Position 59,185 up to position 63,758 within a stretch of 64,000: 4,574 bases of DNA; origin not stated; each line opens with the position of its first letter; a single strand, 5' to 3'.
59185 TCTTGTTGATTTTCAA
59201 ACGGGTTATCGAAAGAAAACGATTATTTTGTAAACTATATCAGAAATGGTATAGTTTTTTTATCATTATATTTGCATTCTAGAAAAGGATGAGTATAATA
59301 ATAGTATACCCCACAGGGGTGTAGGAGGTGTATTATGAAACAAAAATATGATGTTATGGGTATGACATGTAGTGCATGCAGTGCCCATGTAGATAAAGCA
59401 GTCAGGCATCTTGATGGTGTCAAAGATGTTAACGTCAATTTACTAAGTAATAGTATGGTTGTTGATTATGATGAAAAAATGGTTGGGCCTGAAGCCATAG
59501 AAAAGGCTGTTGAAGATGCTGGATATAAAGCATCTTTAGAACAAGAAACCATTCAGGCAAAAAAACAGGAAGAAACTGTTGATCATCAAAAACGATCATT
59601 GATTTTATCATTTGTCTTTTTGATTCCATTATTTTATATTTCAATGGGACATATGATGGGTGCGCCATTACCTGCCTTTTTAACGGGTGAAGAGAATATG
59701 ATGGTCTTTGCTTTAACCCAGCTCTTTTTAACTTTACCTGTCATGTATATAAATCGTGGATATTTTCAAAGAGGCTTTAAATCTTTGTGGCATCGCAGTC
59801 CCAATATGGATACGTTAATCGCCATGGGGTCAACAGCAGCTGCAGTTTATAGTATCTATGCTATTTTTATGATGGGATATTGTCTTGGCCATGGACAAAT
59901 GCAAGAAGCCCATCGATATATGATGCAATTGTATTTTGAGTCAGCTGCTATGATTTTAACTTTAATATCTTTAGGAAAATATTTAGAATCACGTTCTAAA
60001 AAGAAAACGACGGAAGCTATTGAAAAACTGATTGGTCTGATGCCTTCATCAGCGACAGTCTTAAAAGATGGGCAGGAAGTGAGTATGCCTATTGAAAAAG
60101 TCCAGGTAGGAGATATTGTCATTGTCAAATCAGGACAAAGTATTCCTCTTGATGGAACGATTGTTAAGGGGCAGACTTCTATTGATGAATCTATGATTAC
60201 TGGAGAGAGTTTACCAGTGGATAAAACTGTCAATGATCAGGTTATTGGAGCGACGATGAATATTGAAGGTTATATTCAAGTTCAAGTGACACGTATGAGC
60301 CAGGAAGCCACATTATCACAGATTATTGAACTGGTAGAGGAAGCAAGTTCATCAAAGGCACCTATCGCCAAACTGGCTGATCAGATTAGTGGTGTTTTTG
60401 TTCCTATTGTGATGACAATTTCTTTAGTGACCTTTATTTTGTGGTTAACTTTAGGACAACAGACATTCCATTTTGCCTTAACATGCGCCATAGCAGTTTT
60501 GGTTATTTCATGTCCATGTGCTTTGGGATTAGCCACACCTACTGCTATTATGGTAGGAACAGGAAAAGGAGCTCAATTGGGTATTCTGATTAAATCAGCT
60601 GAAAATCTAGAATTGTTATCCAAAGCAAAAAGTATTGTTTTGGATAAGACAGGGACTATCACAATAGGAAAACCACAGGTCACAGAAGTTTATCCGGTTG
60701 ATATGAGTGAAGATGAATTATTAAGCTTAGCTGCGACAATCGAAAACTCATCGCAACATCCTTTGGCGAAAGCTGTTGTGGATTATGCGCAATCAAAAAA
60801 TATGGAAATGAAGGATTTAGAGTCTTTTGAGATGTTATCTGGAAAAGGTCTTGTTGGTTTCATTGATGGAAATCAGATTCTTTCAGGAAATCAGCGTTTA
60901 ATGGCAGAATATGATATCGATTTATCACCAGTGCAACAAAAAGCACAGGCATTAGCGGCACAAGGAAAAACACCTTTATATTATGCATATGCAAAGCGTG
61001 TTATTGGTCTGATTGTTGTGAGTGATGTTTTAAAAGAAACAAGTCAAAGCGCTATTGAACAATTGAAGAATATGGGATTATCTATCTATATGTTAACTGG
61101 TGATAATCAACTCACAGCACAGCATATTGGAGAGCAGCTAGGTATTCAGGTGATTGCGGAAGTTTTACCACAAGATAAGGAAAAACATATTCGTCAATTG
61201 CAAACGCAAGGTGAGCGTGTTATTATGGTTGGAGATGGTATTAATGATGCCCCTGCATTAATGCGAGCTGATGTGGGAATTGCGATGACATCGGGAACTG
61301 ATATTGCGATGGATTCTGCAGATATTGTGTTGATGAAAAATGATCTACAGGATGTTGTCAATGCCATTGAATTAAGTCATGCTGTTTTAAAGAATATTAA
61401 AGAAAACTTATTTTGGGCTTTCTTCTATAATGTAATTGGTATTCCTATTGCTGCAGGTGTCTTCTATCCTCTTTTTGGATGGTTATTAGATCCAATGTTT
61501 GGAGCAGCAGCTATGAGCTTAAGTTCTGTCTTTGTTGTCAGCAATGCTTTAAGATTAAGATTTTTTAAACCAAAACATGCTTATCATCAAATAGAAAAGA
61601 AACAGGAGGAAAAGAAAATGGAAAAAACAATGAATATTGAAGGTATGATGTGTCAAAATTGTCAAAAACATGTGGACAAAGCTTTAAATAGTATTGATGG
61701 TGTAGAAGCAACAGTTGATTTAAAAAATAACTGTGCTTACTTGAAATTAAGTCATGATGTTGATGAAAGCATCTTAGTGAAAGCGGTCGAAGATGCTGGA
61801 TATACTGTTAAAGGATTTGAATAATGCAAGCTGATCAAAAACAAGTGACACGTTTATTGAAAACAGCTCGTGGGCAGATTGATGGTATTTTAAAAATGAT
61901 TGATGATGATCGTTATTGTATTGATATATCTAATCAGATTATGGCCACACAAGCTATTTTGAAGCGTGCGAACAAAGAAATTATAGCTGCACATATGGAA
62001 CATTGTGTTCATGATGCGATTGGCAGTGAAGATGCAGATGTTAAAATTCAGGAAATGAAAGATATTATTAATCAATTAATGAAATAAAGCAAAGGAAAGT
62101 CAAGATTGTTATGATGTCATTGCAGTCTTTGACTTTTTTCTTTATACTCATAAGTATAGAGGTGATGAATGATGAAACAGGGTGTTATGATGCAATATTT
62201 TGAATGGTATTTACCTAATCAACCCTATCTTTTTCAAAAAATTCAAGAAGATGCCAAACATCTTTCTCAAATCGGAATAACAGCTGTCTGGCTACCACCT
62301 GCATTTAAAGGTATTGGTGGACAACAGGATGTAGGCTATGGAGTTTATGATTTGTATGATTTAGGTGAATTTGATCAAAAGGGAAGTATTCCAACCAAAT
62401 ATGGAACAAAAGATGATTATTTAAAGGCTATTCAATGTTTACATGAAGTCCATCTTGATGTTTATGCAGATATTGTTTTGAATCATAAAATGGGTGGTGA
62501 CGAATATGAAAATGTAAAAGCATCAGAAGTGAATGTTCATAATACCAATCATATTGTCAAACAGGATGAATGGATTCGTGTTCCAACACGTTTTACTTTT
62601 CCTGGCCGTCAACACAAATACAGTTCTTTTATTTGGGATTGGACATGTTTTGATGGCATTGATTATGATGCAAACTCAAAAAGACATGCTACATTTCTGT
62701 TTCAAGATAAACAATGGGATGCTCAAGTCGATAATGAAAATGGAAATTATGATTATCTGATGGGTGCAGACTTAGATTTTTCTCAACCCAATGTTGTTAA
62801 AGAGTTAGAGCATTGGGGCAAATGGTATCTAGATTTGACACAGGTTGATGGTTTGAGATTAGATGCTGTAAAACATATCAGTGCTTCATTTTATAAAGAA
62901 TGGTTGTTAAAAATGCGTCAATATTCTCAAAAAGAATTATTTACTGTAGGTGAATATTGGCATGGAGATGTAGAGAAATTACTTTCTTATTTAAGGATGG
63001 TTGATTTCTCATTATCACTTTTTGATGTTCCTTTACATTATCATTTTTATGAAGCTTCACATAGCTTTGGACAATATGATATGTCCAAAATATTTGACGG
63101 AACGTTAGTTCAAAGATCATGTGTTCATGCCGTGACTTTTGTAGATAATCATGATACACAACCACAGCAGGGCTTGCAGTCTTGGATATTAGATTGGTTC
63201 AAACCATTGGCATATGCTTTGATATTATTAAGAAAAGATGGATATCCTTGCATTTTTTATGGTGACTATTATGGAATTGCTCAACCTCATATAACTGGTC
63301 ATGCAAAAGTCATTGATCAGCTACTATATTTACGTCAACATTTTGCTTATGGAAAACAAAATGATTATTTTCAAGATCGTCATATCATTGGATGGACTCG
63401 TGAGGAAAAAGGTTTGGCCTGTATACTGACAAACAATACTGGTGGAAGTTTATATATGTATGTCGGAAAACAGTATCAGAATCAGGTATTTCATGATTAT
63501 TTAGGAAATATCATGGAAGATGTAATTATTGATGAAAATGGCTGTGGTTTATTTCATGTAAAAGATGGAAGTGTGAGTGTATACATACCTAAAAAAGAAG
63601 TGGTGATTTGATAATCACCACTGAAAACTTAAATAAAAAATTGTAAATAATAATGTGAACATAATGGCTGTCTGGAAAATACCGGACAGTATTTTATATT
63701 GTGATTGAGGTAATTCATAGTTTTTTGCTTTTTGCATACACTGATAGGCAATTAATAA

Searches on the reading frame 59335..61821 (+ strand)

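Call 79: search_protein_families(library=pfam, proteins=[window:59335-61821:+], max_evalue=0.00001)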
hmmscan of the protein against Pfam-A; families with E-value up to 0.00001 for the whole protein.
window:59335-61821:+ (829 aa): 4 families
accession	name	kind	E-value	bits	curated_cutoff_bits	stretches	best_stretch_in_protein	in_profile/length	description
PF00122.25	E1-E2_ATPase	-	1e-59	201.6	28.1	1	235-414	2-180/181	E1-E2 ATPase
PF00702.32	Hydrolase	-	3.8e-35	122.5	26.4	1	432-645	2-190/191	haloacid dehalogenase-like hydrolase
PF00403.32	HMA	-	4.1e-26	91.6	24.8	2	5-65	2-62/62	Heavy-metal-associated domain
PF08282.18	Hydrolase_3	-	4.6e-06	27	20.9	1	619-677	196-254/255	haloacid dehalogenase-like hydrolase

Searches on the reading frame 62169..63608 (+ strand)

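Call 79: search_protein_families(library=pfam, proteins=[window:62169-63608:+], max_evalue=0.00001)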
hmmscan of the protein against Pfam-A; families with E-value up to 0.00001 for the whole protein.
window:62169-63608:+ (480 aa): 3 families
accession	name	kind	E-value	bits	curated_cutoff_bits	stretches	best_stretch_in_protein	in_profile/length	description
PF00128.31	Alpha-amylase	-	2.9e-25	89.9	22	1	26-414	22-395/446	Alpha amylase, catalytic domain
PF02324.22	Glyco_hydro_70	-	4.2e-10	38.8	24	0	55-124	645-709/831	Glycosyl hydrolase family 70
PF09154.16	Alpha-amy_C_pro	-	1.9e-08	34.7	21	1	429-472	13-56/57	Alpha-amylase C-terminal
